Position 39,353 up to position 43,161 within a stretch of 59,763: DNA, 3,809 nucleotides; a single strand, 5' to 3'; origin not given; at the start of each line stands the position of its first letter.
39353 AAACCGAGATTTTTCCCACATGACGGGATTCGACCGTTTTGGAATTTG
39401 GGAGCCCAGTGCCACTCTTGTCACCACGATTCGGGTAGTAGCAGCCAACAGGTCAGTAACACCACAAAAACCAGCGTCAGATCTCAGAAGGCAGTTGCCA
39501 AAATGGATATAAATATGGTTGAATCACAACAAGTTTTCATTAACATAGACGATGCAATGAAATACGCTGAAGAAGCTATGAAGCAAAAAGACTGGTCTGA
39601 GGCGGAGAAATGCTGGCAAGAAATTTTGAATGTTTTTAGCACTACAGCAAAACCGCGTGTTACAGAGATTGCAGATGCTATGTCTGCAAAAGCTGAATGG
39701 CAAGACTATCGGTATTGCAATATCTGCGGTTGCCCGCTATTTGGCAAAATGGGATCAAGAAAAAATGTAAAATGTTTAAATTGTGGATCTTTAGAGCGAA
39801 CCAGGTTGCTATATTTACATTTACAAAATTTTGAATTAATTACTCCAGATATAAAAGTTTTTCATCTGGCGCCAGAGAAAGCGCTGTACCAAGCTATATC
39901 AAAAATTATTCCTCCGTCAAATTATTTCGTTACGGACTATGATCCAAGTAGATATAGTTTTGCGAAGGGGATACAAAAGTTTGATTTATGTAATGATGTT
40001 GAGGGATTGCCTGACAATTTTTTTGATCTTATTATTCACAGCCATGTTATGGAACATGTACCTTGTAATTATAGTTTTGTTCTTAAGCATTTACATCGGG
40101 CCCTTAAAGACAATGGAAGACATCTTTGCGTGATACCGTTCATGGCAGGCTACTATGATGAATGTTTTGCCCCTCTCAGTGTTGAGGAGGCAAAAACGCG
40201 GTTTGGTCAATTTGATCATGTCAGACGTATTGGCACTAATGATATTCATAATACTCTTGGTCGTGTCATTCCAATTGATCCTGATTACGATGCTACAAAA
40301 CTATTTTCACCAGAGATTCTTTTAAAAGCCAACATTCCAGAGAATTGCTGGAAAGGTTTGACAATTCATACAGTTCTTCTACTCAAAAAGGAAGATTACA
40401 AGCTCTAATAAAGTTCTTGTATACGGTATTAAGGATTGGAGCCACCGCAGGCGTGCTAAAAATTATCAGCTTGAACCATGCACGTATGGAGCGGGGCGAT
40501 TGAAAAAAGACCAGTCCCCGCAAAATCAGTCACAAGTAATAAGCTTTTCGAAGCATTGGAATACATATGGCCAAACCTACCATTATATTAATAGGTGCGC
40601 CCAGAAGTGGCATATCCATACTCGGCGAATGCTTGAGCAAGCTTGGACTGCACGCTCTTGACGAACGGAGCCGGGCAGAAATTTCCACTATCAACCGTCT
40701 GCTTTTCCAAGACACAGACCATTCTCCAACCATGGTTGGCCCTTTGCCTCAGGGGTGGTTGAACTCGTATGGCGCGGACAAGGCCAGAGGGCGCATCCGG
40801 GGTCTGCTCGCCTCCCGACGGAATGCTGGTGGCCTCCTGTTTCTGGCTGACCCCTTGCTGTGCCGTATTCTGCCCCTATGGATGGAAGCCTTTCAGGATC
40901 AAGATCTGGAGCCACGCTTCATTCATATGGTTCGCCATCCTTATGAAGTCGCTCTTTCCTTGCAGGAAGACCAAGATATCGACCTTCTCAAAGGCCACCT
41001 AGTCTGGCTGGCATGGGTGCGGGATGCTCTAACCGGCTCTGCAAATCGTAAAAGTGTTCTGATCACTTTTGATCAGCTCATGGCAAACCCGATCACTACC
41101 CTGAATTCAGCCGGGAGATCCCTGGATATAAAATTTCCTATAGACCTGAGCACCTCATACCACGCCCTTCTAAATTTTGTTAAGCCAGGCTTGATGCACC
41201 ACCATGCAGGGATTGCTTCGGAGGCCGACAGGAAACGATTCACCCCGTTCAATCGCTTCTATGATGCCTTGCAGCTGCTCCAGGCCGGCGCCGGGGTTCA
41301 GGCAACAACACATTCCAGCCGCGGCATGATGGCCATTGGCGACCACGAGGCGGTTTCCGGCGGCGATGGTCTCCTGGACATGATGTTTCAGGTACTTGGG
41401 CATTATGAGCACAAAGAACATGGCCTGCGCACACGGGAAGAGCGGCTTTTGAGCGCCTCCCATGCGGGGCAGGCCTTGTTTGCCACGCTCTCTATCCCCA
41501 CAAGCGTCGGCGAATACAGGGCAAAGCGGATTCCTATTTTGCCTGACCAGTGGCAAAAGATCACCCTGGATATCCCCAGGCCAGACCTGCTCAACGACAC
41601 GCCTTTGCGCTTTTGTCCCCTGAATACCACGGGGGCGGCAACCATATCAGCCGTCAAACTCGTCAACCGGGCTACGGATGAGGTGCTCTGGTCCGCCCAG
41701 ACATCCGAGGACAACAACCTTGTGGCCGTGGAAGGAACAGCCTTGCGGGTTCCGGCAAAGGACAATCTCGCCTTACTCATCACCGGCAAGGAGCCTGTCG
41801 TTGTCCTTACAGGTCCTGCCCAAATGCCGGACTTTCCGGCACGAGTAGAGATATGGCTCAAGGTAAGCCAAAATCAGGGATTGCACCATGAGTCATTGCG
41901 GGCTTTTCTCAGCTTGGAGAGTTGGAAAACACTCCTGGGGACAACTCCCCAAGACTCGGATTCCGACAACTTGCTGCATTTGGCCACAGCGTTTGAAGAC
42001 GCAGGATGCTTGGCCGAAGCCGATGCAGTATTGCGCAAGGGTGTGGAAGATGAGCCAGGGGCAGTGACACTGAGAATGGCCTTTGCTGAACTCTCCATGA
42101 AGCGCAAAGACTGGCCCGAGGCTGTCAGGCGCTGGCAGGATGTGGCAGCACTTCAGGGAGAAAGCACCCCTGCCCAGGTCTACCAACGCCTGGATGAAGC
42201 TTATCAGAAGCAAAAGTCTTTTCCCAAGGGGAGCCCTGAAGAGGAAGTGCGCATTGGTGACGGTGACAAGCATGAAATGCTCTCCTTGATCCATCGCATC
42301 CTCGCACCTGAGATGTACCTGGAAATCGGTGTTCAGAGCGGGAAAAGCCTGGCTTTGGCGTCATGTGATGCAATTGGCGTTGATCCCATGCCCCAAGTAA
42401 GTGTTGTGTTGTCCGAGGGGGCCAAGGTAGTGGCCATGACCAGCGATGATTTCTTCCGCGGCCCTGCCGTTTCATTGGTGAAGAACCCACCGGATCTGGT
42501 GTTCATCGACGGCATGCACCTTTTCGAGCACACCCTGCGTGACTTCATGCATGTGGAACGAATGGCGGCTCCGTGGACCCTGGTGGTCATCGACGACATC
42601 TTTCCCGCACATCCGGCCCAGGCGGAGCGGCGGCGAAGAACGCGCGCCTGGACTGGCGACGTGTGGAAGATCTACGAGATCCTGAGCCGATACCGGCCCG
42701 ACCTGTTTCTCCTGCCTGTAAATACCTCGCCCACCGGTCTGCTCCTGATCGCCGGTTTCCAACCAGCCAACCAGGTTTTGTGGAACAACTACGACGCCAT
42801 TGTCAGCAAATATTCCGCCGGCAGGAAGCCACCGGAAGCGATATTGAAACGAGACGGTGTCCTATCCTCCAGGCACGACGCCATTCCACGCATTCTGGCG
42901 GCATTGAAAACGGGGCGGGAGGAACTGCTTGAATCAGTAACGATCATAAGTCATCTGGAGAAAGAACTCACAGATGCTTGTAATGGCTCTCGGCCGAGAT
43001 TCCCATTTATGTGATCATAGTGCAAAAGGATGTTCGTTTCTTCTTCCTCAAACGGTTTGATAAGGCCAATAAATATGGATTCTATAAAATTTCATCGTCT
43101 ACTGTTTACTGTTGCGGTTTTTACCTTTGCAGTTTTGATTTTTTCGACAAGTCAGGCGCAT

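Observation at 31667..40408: One 2,913-codon ORF fuses about nine carbohydrate-enzyme modules, a single-polypeptide glycan assembly line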

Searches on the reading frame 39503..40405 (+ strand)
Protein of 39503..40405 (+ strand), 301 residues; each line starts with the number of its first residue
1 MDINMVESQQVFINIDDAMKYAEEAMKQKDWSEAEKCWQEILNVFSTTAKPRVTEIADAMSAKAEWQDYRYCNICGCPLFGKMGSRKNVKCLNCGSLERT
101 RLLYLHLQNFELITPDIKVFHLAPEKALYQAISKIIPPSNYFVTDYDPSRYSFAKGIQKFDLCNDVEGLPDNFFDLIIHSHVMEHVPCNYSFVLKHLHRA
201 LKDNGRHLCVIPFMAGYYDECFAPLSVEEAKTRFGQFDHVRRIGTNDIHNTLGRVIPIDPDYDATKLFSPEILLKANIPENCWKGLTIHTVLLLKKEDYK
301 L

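Call 57: search_protein_families(library=pfam, proteins=[window:39503-40405:+], max_evalue=1)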
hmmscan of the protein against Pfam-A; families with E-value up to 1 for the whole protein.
window:39503-40405:+ (301 aa): 11 families
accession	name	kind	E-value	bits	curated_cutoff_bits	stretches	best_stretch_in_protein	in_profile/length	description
PF08241.18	Methyltransf_11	-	1.5e-06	29.2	21.2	1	140-208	20-94/95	Methyltransferase domain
PF13489.12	Methyltransf_23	-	2e-06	28.1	27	1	145-213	49-120/164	Methyltransferase domain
PF08242.18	Methyltransf_12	-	2.5e-05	25.4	30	1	131-206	13-97/98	Methyltransferase domain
PF13649.12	Methyltransf_25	-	0.0072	17.4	27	1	162-205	51-97/97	Methyltransferase domain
PF19867.5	DUF6340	-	0.0076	15.9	26.4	1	11-44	203-236/258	Family of unknown function (DUF6340)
PF07719.23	TPR_2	-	0.018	15.6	27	1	21-43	7-29/34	Tetratricopeptide repeat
PF18508.7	zf_C2H2_13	-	0.048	13.7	26.5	1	63-79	14-27/42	Zinc finger domain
PF21889.1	TPR1-like_2nd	-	0.11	13.2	27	1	8-60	33-83/125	TPR1-like, CTLH-containing domain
PF03194.20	LUC7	-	0.16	12.2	33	1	13-79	130-197/246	LUC7 N_terminus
PF13847.12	Methyltransf_31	-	0.17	12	27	1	164-207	61-107/145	Methyltransferase domain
PF06677.18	Auto_anti-p27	-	0.81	10.3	24.1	0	71-95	17-40/40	Sjogren's syndrome/scleroderma autoantigen 1 (Autoantigen p27)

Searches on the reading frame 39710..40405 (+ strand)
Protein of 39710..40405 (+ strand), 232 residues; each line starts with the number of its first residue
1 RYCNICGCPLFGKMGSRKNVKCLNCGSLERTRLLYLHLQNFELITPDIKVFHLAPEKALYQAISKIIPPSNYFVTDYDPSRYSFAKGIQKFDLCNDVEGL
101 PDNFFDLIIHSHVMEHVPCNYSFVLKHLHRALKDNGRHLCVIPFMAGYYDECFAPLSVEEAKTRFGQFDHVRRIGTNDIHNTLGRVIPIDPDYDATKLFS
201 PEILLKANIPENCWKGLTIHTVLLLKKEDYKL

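Call 54: search_solved_structures(query=window:39710-40405:+, max_evalue=1, show_alignments=1)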
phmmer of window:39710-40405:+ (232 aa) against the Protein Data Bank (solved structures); distinct sequences matched with E-value up to 1: 5.
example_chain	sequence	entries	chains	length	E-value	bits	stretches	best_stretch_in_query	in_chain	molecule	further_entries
7pvp_A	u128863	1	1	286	0.00085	22.4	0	169-202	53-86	SAKe6BC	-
4kw7_A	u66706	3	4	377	0.12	15.4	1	80-137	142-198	Arsenic methyltransferase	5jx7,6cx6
5eg5_A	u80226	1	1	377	0.12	15.4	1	80-137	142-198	Arsenic methyltransferase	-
4fr0_A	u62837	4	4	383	0.12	15.4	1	80-137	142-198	Arsenic methyltransferase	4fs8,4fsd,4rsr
7xdq_A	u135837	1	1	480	0.71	12.9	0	120-173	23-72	Glucosylglycerol phosphorylase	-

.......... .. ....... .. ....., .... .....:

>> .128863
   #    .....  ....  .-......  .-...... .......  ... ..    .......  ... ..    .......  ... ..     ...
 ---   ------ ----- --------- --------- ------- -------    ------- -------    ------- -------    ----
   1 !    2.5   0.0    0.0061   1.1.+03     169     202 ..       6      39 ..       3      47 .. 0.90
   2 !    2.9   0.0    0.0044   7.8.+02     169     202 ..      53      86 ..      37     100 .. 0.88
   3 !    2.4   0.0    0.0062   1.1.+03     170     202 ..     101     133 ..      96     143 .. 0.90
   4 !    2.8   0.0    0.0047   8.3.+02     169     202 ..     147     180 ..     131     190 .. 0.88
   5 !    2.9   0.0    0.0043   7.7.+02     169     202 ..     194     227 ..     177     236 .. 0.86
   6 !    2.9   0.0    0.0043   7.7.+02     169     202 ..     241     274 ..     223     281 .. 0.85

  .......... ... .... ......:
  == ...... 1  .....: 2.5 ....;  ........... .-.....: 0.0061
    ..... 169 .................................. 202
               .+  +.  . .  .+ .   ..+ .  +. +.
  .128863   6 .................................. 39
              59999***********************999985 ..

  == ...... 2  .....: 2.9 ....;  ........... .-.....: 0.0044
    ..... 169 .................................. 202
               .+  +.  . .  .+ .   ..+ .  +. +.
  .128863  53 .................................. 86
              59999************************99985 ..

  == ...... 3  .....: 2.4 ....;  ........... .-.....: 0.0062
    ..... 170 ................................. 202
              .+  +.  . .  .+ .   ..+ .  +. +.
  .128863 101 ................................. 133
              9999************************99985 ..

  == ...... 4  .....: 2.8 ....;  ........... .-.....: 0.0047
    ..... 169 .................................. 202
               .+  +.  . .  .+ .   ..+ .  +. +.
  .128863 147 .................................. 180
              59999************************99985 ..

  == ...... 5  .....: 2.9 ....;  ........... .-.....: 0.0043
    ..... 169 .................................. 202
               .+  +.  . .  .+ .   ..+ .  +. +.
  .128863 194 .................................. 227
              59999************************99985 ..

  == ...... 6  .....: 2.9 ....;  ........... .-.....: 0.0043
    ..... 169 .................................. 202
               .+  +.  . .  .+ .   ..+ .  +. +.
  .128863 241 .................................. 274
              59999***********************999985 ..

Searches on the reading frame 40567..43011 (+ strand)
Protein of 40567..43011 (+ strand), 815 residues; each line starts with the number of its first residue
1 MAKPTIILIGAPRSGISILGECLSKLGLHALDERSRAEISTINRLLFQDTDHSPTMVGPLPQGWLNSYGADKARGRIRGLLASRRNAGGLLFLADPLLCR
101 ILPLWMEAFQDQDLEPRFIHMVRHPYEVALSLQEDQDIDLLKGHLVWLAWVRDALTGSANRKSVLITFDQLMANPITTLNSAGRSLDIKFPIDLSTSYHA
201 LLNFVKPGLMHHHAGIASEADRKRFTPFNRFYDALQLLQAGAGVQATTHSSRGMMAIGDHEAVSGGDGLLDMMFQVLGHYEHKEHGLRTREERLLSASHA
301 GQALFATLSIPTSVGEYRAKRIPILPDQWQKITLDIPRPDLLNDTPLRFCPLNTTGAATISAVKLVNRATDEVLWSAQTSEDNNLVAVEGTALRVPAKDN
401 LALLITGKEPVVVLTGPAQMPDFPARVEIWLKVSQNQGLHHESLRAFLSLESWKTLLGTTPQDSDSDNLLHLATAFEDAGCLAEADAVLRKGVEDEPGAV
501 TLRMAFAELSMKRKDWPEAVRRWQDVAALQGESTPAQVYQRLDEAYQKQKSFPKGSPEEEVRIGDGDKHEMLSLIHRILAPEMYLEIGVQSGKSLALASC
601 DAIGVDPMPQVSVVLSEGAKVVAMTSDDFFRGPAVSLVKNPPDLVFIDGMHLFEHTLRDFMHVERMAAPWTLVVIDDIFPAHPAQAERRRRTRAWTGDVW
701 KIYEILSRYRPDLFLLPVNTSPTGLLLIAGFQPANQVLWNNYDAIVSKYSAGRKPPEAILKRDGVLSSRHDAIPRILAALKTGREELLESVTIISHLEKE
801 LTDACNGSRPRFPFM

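Call 5: search_protein_families(library=pfam, proteins=[window:40567-43011:+], max_evalue=0.001)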
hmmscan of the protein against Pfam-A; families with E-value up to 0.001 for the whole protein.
window:40567-43011:+ (815 aa): 1 family
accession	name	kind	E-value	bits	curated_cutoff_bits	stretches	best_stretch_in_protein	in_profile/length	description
PF13578.12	Methyltransf_24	-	4.1e-09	37.7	26.3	1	585-678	1-105/105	Methyltransferase domain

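Call 24: search_protein_families(library=ncbifam, proteins=[window:40567-43011:+], max_evalue=0.01)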
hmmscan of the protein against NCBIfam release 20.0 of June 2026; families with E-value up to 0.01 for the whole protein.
window:40567-43011:+ (815 aa): 2 families
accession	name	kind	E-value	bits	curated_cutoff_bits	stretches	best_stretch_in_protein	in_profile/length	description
TIGR02917.1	PEP_TPR_lipo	equivalog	0.00046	18.2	312.2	1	464-531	734-801/899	XrtA/PEP-CTERM system TPR-repeat protein PrsT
NF040959.1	MamA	equivalog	0.00049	19.6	200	1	461-554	66-157/204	magnetosome protein MamA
